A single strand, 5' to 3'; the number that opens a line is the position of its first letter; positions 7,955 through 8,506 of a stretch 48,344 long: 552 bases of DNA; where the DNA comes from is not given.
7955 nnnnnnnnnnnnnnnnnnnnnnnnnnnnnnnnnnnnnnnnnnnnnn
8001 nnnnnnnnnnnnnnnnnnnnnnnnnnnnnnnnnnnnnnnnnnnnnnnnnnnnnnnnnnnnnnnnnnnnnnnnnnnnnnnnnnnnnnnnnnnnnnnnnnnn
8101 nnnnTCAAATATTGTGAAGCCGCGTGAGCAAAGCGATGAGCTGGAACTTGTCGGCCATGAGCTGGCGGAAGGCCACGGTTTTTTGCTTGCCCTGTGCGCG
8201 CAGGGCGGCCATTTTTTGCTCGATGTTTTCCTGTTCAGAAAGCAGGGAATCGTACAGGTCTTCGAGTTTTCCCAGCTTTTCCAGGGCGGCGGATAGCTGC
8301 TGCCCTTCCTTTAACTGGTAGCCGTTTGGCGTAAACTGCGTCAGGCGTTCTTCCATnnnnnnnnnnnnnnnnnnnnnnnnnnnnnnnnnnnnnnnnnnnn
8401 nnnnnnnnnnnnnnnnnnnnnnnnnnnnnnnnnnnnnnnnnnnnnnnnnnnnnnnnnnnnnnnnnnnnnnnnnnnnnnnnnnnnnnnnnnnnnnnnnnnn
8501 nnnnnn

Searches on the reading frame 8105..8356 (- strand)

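Call 73: search_protein_families(library=pfam, proteins=[window:8105-8356:-], max_evalue=1)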
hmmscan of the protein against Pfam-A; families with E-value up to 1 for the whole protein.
window:8105-8356:- (83 aa): 1 family
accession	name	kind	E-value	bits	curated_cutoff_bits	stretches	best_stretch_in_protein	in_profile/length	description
PF14073.11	Cep57_CLD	-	0.0013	19.2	28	1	15-72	109-165/178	Centrosome localisation domain of Cep57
